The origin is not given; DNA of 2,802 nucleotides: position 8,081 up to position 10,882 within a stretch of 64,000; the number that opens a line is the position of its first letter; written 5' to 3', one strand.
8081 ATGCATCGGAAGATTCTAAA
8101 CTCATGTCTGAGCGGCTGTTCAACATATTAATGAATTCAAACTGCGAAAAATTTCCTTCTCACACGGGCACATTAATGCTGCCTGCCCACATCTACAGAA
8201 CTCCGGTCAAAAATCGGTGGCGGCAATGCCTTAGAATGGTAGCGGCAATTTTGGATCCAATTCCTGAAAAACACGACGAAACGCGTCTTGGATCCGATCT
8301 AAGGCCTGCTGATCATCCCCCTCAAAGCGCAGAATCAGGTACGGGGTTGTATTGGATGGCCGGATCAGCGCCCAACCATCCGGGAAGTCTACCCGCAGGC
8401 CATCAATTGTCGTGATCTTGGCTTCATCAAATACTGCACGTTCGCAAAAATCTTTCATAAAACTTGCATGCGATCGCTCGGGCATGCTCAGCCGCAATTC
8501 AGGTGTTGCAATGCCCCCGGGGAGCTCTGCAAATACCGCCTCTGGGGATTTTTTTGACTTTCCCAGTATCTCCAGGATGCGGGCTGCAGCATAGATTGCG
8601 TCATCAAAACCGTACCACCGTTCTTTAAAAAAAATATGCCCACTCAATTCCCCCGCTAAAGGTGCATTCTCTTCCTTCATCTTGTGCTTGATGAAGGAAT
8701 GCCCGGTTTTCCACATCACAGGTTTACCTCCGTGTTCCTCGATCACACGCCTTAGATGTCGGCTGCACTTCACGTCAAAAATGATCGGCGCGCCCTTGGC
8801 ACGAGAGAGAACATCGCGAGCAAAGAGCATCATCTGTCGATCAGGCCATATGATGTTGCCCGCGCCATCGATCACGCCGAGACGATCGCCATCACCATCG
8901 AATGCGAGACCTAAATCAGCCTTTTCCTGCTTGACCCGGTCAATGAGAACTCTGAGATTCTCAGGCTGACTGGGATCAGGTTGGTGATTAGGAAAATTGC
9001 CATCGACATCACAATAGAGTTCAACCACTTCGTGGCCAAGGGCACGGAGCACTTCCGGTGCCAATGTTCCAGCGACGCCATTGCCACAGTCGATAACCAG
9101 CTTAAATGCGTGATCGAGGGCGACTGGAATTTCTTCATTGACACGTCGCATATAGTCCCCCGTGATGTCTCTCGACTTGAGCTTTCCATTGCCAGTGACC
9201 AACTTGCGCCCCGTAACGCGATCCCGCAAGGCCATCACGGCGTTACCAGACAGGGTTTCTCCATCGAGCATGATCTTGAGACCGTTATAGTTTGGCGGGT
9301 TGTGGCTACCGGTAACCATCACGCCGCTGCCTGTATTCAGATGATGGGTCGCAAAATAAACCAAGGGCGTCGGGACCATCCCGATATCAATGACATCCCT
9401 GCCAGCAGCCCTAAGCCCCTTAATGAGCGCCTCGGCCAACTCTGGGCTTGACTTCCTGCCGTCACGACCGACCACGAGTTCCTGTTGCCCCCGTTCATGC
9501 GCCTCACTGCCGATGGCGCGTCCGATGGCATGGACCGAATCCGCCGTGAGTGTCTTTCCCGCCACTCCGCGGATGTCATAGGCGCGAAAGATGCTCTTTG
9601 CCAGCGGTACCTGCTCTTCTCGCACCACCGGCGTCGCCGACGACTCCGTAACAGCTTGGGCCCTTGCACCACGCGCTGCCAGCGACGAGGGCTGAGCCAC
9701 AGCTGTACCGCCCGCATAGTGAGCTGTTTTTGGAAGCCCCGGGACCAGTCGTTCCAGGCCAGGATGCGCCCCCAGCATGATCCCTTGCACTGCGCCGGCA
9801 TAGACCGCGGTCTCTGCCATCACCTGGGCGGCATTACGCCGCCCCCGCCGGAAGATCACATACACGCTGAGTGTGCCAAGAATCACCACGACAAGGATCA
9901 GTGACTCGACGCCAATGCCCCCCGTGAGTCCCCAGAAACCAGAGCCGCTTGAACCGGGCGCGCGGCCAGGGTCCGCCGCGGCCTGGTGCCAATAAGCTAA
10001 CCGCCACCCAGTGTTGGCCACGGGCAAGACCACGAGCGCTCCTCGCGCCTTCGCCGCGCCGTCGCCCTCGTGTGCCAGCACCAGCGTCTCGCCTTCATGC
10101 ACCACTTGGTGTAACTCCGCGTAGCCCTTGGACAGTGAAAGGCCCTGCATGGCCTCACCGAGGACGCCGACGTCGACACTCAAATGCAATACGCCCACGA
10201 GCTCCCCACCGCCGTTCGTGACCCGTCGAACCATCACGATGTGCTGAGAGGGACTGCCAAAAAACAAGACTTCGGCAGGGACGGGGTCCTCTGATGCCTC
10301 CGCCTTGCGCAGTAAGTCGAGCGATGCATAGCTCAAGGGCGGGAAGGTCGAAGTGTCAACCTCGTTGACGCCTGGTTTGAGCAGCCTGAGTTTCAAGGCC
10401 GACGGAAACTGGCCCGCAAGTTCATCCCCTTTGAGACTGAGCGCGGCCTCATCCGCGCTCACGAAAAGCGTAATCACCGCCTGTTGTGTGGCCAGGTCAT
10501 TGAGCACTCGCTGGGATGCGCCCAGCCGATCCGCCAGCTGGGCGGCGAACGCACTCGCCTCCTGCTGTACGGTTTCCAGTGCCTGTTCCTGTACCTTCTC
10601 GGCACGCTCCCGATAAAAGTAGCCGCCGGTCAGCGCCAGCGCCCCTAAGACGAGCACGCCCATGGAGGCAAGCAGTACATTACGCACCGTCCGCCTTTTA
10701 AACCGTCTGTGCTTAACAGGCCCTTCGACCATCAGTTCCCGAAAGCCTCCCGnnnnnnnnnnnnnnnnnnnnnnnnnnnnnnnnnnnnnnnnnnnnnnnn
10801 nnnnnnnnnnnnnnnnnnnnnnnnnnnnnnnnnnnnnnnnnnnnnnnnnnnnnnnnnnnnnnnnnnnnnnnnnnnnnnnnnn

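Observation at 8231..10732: algC ORF with a ~375-codon in-frame N-terminal extension encoding two TM helices around a ~235-aa domain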

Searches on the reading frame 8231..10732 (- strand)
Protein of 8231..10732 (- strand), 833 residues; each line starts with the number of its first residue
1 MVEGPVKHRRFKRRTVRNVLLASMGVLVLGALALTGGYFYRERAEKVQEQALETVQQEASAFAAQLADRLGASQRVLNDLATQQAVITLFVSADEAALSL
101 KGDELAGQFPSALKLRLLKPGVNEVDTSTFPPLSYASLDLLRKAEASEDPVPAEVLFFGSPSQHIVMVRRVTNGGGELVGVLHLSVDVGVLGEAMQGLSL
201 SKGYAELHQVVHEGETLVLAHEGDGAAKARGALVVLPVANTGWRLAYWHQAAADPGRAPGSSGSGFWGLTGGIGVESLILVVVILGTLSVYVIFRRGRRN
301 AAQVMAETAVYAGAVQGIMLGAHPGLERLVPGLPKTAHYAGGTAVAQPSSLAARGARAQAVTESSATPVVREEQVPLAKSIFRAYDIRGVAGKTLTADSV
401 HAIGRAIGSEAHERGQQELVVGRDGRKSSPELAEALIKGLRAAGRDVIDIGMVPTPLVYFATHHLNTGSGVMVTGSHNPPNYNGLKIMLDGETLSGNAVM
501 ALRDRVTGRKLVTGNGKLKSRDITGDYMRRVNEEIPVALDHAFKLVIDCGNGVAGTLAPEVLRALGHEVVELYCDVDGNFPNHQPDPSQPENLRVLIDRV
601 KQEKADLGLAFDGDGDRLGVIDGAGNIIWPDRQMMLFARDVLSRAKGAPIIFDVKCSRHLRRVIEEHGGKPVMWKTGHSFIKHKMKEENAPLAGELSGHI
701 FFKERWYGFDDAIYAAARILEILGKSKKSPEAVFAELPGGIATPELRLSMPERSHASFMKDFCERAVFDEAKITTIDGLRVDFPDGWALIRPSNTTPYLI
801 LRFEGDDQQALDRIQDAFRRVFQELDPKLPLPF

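Call 3: search_protein_families(library=pfam, proteins=[window:8231-10732:-], max_evalue=1)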
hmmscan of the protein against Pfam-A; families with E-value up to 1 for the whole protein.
window:8231-10732:- (833 aa): 6 families
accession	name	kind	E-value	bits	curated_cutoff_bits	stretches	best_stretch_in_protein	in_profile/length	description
PF02878.22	PGM_PMM_I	-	9.4e-38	129.5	22.5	1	380-503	2-128/138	Phosphoglucomutase/phosphomannomutase, alpha/beta/alpha domain I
PF02879.22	PGM_PMM_II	-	5.6e-29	101.1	29.3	1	526-625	2-103/103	Phosphoglucomutase/phosphomannomutase, alpha/beta/alpha domain II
PF02880.22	PGM_PMM_III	-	5.6e-26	91.4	20.7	1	630-737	2-111/115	Phosphoglucomutase/phosphomannomutase, alpha/beta/alpha domain III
PF00408.26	PGM_PMM_IV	-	9e-14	51.7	23.1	1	770-820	21-67/68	Phosphoglucomutase/phosphomannomutase, C-terminal domain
PF02743.24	dCache_1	-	0.006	16.6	45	1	47-203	3-167/240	Cache domain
PF14927.11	Neurensin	-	0.023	14.8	27.7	1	20-93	45-117/132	Neurensin/Transmembrane protein 74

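Call 4: search_protein_families(library=ncbifam, proteins=[window:8231-10732:-], max_evalue=1)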
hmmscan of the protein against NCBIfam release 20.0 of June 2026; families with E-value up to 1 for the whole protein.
window:8231-10732:- (833 aa): 7 families
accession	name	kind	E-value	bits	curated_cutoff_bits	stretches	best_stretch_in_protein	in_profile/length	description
NF046027.1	PhglucPhmanMutPgmG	equivalog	1.3e-149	498.8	600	1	379-819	7-447/460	phosphoglucomutase/phosphomannomutase PgmG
TIGR03990.1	Arch_GlmM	equivalog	1.7e-111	373.2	439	1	380-819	2-441/444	phosphoglucosamine mutase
NF007088.0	PRK09542.1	equivalog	9.6e-95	318.2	618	1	379-818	9-449/456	phosphomannomutase/phosphoglucomutase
TIGR01455.1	glmM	equivalog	6.2e-62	209.7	447.55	1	387-821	6-439/442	phosphoglucosamine mutase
NF011943.0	PRK15414.1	subfamily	7.1e-62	209.9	801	1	380-808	5-439/456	phosphomannomutase CpsG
NF005737.0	PRK07564.1-1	equivalog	4e-09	35.6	378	2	534-697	197-365/543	alpha-D-glucose phosphate-specific phosphoglucomutase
TIGR01132.1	pgm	equivalog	4.1e-05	22.2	778.05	1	387-505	47-177/546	phosphoglucomutase (alpha-D-glucose-1,6-bisphosphate-dependent)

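Call 25: list_cluster_members(proteins=[P0019, P0031, P0089, P0061, P0120, P0063, P0108, P0036, P0054, window:8231-10732:-])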
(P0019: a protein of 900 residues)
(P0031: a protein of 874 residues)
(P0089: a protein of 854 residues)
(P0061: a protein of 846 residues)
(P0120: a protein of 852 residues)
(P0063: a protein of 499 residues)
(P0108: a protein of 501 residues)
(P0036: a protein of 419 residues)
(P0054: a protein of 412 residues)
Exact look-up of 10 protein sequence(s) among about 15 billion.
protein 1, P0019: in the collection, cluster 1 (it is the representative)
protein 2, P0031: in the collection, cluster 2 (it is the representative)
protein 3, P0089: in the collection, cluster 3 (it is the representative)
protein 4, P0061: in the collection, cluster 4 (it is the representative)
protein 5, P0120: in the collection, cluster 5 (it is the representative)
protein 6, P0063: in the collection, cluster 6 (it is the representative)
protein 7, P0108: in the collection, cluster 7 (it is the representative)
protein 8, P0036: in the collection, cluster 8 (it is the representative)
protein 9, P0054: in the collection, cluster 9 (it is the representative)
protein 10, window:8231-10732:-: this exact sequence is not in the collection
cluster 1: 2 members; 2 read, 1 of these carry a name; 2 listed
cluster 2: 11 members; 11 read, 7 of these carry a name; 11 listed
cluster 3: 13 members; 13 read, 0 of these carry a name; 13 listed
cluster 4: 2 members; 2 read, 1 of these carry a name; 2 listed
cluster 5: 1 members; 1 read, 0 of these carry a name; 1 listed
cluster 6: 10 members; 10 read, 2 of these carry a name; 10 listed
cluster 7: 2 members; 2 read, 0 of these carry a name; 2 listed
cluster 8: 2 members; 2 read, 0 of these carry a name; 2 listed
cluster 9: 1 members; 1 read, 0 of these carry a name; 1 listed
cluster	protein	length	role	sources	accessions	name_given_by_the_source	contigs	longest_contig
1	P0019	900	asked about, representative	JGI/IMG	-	phosphomannomutase / phosphoglucomutase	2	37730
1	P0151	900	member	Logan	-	-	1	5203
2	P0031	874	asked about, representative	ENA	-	-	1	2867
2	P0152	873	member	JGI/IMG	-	phosphomannomutase/phosphoglucomutase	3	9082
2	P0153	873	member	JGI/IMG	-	phosphomannomutase/phosphoglucomutase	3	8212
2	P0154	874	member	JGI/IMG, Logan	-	phosphomannomutase/phosphoglucomutase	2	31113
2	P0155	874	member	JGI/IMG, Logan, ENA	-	phosphomannomutase/phosphoglucomutase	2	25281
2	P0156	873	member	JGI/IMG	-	phosphomannomutase/phosphoglucomutase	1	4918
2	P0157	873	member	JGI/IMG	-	phosphomannomutase/phosphoglucomutase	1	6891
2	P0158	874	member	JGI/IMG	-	phosphomannomutase/phosphoglucomutase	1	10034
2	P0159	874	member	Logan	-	-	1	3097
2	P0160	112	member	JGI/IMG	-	-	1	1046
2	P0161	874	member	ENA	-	-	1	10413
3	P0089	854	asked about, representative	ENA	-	-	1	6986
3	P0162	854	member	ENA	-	-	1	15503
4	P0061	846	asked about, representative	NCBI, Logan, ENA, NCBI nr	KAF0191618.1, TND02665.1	MAG: phosphomannomutase / phosphoglucomutase [Gammaproteobacteria bacterium]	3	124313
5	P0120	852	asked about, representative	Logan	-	-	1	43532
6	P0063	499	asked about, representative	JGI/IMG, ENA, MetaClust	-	\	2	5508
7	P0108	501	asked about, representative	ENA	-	-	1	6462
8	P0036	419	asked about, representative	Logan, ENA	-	-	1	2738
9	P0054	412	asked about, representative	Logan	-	-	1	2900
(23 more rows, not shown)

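Call 44: find_homologous_proteins(query=window:8231-10732:-, max_evalue=1e-50)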
Query window:8231-10732:- (833 aa): 7032 proteins with E <= 1e-50 among 8000 candidates; the best 120 are listed.
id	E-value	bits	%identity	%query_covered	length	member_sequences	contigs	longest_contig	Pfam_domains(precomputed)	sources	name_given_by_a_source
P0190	0.0e+0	1727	94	98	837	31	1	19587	PF02878.23,PF00408.27,PF02879.23,PF02880.23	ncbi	ncbi:MAG: phosphomannomutase/phosphoglucomutase [Gammaproteobacteria bacterium]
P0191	0.0e+0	1725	94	98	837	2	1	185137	PF02878.23,PF00408.27,PF02879.23,PF02880.23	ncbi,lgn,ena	-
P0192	0.0e+0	1246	69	100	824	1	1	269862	PF02878.23,PF00408.27,PF02879.23,PF02880.23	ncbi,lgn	-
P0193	2.3e-287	974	54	100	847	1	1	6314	PF02878.23,PF00408.27,PF02879.23,PF02880.23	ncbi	ncbi:MAG: phosphomannomutase/phosphoglucomutase [Gammaproteobacteria bacterium]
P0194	1.8e-283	961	52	100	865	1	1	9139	PF02878.23,PF00408.27,PF02879.23,PF02880.23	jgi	jgi:phosphomannomutase/phosphoglucomutase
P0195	6.3e-280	949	54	100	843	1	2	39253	PF02878.23,PF00408.27,PF02879.23,PF02880.23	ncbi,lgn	ncbi:MAG: phosphomannomutase/phosphoglucomutase [Gammaproteobacteria bacterium]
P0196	7.9e-280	949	52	100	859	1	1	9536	PF02878.23,PF00408.27,PF02879.23,PF02880.23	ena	-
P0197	1.4e-274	931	52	99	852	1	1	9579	PF02878.23,PF00408.27,PF02879.23,PF02880.23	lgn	-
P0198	1.4e-273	928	53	100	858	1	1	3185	PF02878.23,PF00408.27,PF02879.23,PF02880.23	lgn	-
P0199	2.3e-273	927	52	100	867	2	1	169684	PF02878.23,PF00408.27,PF02879.23,PF02880.23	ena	-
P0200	1.3e-270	918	51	100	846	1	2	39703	PF02878.23,PF00408.27,PF02879.23,PF02880.23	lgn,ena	-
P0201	2.6e-270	917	51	100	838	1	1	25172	PF02878.23,PF00408.27,PF02879.23,PF02880.23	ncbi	-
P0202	4.0e-269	913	52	100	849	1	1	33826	PF02878.23,PF00408.27,PF02879.23,PF02880.23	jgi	-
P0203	6.0e-268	909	51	100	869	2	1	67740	PF02878.23,PF00408.27,PF02879.23,PF02880.23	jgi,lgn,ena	-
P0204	7.3e-268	909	52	99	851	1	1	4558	PF02878.23,PF00408.27,PF02879.23,PF02880.23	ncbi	-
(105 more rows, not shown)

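Call 49: find_encoding_contigs(protein=P0191, flank=4000, max_places=2)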
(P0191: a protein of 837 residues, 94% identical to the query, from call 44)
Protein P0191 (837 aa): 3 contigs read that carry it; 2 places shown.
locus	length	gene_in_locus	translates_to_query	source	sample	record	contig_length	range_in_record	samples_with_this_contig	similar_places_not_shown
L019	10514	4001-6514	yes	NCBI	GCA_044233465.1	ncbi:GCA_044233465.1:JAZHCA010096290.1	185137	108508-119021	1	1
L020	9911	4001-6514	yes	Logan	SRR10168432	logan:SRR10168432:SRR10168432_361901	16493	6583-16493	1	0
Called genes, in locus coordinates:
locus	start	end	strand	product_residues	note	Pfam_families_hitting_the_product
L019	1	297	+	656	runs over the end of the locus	PF05378:Hydant_A_N, PF01968:Hydantoinase_A, PF19278:Hydant_A_C (faint)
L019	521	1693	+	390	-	PF00487:FA_desaturase, PF01610:DDE_Tnp_ISL3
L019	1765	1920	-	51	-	PF00471:Ribosomal_L33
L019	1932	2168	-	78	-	PF00830:Ribosomal_L28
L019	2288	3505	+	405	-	PF02441:Flavoprotein, PF04127:DFP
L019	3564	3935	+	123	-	PF00692:dUTPase, PF22769:DCD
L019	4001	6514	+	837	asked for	PF02878:PGM_PMM_I, PF02879:PGM_PMM_II, PF02880:PGM_PMM_III, PF00408:PGM_PMM_IV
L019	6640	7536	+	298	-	PF00696:AA_kinase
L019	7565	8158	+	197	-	PF00440:TetR_N, PF22276:SlmA-like_C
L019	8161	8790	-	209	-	-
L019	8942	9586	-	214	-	PF00156:Pribosyltran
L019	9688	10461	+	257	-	PF03372:Exo_endo_phos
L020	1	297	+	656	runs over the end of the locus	PF05378:Hydant_A_N, PF01968:Hydantoinase_A, PF19278:Hydant_A_C (faint)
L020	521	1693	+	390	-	PF00487:FA_desaturase, PF01610:DDE_Tnp_ISL3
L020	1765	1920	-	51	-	PF00471:Ribosomal_L33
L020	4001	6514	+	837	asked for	PF02878:PGM_PMM_I, PF02879:PGM_PMM_II, PF02880:PGM_PMM_III, PF00408:PGM_PMM_IV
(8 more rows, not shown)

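Call 50: find_encoding_contigs(protein=P0192, flank=4000, max_places=2)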
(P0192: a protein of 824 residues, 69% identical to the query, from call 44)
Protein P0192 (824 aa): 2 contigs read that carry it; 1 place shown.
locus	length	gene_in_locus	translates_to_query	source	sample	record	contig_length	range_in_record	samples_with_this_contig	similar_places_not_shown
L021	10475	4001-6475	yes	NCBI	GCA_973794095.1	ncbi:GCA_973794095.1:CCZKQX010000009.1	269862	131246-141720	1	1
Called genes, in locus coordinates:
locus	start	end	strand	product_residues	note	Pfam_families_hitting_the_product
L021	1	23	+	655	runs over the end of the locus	PF05378:Hydant_A_N, PF19278:Hydant_A_C (faint), PF01968:Hydantoinase_A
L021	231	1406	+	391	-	PF00487:FA_desaturase, PF01610:DDE_Tnp_ISL3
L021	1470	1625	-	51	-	PF00471:Ribosomal_L33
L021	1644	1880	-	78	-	PF00830:Ribosomal_L28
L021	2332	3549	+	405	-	PF02441:Flavoprotein, PF04127:DFP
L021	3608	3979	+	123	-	PF00692:dUTPase, PF22769:DCD (weak)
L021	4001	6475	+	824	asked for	PF02878:PGM_PMM_I, PF02879:PGM_PMM_II, PF02880:PGM_PMM_III, PF00408:PGM_PMM_IV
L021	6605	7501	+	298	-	PF00696:AA_kinase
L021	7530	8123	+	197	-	PF00440:TetR_N, PF22276:SlmA-like_C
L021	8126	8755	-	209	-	-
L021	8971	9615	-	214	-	PF00156:Pribosyltran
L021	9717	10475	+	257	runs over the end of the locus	PF03372:Exo_endo_phos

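Call 72: predict_structure(alignment_id=A3)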
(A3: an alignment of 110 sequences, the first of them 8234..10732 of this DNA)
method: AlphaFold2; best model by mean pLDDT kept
length: 833 residues; sequences in the alignment: 110
mean_pLDDT: 84.0   pTM: 0.61
mean pLDDT of the five models: 84.0, 83.4, 83.1, 81.3, 81.2
residues with pLDDT >= 90: 509; 70-90: 187; 50-70: 46; < 50: 91
segments of 3 or more residues with pLDDT < 50: 1-9, 255-274, 295-313, 331-334, 336-371
pLDDT, mean of each block of 10 residues (from residue 1): 41 73 84 82 76 89 94 95 97 93 96 97 88 91 92 93 96 95 98 94 92 77 89 90 94 49 34 54 73 47 29 50 54 42 29 31 39 76 88 95 98 97 93 98 98 93 93 89 94 88 93 95 89 72 93 91 92 89 76 93 97 92 95 97 96 95 98 90 90 93 75 95 93 95 92 93 94 95 97 88 97 97 96 94
secondary structure, 60 per line:
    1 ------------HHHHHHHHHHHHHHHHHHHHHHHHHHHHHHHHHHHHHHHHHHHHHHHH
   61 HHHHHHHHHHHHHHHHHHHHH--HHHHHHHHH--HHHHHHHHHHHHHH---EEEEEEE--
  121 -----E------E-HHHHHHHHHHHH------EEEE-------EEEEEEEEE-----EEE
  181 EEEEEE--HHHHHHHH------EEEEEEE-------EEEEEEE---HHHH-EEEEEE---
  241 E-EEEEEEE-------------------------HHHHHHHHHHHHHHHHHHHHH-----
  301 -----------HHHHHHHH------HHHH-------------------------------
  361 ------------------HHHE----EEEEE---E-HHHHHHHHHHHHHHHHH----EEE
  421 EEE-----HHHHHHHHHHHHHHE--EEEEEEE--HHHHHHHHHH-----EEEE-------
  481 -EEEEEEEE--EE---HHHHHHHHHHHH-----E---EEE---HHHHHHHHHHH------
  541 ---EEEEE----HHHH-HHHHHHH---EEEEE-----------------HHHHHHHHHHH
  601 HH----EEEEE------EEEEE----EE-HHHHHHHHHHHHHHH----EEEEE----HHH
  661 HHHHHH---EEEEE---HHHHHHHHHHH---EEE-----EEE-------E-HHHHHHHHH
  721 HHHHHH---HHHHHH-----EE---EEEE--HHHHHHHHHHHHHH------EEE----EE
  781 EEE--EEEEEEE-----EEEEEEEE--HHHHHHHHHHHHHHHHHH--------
elements in order (helices of 4 or more, strands of 3 or more residues): H13-81 H84-92 H95-108 E112-118 H135-146 E153-156 E164-172 E178-186 H189-196 E203-209 E217-223 H227-230 E232-237 E243-249 H275-295 H312-319 H326-329 E387-391 H397-413 E418-423 H429-442 E446-452 H455-464 E470-473 E482-489 H497-508 E518-520 H524-534 E544-548 H553-556 H558-564 E568-572 H590-602 E607-611 E618-622 H630-644 E649-653 H658-666 E670-674 H678-688 E692-694 E700-702 H712-726 H730-735 E746-749 H752-765 E772-774 E779-783 E786-792 E798-805 H808-825
